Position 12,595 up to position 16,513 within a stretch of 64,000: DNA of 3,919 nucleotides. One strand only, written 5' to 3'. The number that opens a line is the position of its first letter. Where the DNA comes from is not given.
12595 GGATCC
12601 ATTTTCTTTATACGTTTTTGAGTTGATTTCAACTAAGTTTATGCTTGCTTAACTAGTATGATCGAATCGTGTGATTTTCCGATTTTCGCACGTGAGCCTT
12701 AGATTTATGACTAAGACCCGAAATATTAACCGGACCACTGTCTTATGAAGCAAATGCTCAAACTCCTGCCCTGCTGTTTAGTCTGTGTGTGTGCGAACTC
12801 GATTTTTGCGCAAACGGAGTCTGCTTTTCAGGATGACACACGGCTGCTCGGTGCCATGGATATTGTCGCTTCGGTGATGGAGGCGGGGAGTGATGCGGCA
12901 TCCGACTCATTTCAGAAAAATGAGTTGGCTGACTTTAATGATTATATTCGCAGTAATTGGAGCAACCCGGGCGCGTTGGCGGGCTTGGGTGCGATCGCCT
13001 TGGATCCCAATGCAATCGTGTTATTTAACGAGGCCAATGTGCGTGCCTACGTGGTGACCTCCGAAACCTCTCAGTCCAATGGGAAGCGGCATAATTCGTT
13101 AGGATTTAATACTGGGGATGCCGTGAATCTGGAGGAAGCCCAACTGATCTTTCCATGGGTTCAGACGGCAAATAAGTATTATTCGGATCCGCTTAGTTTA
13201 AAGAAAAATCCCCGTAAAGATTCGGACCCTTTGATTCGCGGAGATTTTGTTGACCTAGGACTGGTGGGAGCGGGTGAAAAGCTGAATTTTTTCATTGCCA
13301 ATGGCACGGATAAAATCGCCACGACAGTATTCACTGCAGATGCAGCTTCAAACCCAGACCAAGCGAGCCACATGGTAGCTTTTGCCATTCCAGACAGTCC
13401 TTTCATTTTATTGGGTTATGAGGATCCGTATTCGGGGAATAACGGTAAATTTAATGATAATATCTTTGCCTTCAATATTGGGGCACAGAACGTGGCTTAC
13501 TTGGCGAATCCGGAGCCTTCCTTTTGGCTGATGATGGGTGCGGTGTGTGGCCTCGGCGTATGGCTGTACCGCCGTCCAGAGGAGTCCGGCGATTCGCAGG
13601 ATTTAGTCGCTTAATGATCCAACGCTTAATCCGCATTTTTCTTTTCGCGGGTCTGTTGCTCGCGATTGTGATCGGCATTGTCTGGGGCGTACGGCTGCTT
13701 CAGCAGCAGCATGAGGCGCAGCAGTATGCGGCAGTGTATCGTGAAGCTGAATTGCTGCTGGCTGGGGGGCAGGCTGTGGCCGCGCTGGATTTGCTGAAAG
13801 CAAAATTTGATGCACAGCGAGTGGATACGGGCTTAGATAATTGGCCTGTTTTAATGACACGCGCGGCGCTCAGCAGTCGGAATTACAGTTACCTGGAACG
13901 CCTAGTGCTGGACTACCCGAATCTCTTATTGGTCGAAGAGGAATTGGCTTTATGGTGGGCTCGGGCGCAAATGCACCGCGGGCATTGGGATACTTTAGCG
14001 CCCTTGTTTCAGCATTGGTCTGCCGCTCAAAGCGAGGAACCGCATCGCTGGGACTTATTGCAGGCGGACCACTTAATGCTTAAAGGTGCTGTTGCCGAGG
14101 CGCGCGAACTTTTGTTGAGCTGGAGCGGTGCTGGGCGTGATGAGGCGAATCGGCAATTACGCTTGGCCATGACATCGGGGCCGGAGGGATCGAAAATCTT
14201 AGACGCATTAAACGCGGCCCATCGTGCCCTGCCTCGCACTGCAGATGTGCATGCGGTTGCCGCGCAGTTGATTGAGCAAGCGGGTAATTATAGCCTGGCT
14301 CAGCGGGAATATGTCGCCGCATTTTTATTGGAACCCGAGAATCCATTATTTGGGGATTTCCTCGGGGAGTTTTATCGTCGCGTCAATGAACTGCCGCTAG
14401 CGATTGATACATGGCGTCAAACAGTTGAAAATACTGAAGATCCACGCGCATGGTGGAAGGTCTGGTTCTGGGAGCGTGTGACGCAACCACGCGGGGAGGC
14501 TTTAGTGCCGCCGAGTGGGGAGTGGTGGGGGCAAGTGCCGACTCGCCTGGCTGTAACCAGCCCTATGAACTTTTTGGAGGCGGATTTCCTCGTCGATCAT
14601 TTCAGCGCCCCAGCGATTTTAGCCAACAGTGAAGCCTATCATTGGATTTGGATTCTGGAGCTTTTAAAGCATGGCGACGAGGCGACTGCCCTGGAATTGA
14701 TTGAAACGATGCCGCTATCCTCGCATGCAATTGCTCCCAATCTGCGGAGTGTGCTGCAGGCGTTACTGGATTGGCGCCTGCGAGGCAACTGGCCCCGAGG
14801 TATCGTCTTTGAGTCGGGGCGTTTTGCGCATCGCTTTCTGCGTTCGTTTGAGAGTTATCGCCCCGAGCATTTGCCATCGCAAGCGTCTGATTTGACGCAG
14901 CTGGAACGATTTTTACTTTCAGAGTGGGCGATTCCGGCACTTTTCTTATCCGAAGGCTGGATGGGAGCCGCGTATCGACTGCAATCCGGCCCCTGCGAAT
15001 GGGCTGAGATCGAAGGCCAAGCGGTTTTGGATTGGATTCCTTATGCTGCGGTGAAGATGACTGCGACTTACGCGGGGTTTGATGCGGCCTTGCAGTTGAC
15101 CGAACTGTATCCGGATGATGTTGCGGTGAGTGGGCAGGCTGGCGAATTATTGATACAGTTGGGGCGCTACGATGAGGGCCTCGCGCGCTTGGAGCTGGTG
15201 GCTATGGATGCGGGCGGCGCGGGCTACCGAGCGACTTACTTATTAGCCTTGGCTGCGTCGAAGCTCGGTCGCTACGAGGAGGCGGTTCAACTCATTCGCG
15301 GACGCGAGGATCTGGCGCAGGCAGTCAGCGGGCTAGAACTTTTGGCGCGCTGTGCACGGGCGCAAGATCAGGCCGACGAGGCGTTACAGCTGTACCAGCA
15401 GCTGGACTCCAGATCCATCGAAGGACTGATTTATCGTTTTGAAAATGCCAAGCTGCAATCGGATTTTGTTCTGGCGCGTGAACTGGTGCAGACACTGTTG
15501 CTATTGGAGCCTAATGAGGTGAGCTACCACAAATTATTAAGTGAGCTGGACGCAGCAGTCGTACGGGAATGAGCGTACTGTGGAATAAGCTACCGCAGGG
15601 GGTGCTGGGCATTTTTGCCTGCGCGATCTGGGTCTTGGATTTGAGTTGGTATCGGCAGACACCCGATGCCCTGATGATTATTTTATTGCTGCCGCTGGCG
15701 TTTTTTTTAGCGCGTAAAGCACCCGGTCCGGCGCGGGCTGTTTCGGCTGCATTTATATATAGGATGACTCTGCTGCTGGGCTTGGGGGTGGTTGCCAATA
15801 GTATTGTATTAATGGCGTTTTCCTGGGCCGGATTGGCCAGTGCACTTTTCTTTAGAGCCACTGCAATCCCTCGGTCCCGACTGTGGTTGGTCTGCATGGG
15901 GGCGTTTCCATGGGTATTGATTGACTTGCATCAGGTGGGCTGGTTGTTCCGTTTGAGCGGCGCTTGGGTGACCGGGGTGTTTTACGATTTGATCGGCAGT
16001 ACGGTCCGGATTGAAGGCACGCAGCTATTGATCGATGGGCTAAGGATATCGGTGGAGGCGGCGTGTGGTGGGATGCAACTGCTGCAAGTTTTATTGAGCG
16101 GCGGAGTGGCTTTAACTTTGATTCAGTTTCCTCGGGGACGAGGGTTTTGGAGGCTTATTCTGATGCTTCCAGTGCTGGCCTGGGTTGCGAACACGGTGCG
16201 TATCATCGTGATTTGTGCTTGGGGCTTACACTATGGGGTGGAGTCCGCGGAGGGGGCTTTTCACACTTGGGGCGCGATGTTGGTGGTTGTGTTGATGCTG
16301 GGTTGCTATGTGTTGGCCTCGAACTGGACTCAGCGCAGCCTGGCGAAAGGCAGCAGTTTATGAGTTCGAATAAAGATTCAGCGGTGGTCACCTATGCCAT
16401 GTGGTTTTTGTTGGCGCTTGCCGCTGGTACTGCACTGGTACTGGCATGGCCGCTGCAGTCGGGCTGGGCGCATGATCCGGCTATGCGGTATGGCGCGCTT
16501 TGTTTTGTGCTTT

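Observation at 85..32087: A ~32 kb PEP-CTERM/exosortase EPS locus built as two convergent operons with an embedded partner-switching circuit and no visible sigma/anti-sigma target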

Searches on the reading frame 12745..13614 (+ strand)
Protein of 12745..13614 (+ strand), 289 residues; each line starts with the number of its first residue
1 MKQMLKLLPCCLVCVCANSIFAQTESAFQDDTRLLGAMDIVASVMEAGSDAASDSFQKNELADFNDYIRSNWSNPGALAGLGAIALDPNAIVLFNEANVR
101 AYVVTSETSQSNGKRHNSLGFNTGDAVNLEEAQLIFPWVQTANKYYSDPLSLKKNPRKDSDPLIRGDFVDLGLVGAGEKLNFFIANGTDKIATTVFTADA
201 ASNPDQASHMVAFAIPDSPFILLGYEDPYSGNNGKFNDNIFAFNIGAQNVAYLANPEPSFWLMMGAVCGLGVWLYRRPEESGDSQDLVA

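Call 4: search_protein_families(library=pfam, proteins=[window:12745-13614:+], max_evalue=0.01)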
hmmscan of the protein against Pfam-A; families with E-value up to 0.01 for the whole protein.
window:12745-13614:+ (289 aa): 1 family
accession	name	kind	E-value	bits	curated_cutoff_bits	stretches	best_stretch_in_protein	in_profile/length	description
PF13448.11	DUF4114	-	0.00016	23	27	1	176-244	3-83/85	Domain of unknown function (DUF4114)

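Call 7: search_protein_families(library=ncbifam, proteins=[window:12745-13614:+], max_evalue=0.001)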
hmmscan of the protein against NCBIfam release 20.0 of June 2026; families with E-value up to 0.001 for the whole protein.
window:12745-13614:+ (289 aa): 0 families

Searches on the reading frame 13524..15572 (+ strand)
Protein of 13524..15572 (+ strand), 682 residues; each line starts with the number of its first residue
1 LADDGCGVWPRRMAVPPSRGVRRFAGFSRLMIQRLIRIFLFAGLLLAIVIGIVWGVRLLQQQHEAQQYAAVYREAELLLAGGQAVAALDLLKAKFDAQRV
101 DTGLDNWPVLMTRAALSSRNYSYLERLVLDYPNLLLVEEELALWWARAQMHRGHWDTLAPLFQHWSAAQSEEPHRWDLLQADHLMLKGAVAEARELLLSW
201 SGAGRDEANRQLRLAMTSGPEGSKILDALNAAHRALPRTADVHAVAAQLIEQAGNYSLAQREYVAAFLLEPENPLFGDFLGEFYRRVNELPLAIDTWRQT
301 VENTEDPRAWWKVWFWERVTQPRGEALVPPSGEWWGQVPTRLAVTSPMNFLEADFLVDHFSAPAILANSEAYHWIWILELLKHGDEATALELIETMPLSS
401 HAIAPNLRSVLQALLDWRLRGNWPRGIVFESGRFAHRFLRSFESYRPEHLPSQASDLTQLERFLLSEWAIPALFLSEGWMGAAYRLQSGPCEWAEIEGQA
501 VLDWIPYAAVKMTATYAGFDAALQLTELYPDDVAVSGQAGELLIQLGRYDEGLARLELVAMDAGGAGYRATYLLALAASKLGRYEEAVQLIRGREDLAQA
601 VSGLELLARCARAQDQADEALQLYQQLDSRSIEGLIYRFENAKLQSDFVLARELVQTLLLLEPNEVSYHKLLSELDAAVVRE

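Call 4: search_protein_families(library=pfam, proteins=[window:13524-15572:+], max_evalue=0.01)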
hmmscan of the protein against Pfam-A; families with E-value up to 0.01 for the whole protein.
window:13524-15572:+ (682 aa): 7 families
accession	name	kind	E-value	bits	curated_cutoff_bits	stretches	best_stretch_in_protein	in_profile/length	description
PF12895.13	ANAPC3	-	1.8e-07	31.7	27.2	1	569-625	24-80/82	Anaphase-promoting complex, cyclosome, subunit 3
PF13176.12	TPR_7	-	1.1e-06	28.7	27.9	0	572-592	3-23/36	Tetratricopeptide repeat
PF14559.12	TPR_19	-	1.2e-06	29.2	25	1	526-563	18-55/68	Tetratricopeptide repeat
PF13431.12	TPR_17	-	0.00046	20.7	24.4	0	522-553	2-33/34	Tetratricopeptide repeat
PF13432.12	TPR_16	-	0.00057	20.7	32.7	1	539-592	3-55/65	Tetratricopeptide repeat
PF14853.12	Fis1_TPR_C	-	0.0014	19.2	25.3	0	571-592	4-25/53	Fis1 C-terminal tetratricopeptide repeat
PF00515.34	TPR_1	-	0.0049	17.1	27.8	0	570-589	3-22/34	Tetratricopeptide repeat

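Call 7: search_protein_families(library=ncbifam, proteins=[window:13524-15572:+], max_evalue=0.001)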
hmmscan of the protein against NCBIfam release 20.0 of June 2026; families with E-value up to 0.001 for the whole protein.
window:13524-15572:+ (682 aa): 1 family
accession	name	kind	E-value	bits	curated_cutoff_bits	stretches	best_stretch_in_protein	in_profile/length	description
NF040959.1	MamA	equivalog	4.6e-08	32.7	200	1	507-590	79-161/204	magnetosome protein MamA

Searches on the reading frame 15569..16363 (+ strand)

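Call 4: search_protein_families(library=pfam, proteins=[window:15569-16363:+], max_evalue=0.01)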
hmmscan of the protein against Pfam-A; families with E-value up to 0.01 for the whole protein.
window:15569-16363:+ (264 aa): 1 family
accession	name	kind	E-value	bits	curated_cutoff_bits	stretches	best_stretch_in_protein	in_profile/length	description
PF09721.15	Exosortase_EpsH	-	4.7e-14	52.8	25.7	1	19-250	12-251/254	Transmembrane exosortase (Exosortase_EpsH)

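Call 7: search_protein_families(library=ncbifam, proteins=[window:15569-16363:+], max_evalue=0.001)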
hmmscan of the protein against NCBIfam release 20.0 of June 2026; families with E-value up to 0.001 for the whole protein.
window:15569-16363:+ (264 aa): 9 families
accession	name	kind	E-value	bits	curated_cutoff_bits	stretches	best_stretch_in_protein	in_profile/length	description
TIGR04178.1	exo_archaeo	signature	1.3e-10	41.4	23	1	161-255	2-96/97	exosortase/archaeosortase family protein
NF038142.1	exosort_XrtW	exception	6e-08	31.5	425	1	94-253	109-264/494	exosortase W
TIGR03109.2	exosort_XrtA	exception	1.1e-06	28.3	208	1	124-254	129-260/261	exosortase A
NF035943.2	exosort_XrtV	exception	3.1e-06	26.7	313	1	58-249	74-261/270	exosortase V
NF050190.1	exosort_XrtZ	exception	2e-05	23.3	475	1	119-219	16-115/460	exosortase Z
TIGR04476.1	exosort_XrtN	exception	2.4e-05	23.6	200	1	27-218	22-215/406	exosortase N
TIGR03113.1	exosort_XrtB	exception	0.00014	21.6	275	1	105-243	116-253/268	exosortase B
TIGR02602.1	8TM_EpsH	subfamily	0.00017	21.2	105.55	1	132-253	118-240/241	exosortase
NF033770.1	exosort_XrtT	exception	0.00036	19.2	250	1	61-233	70-246/472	exosortase T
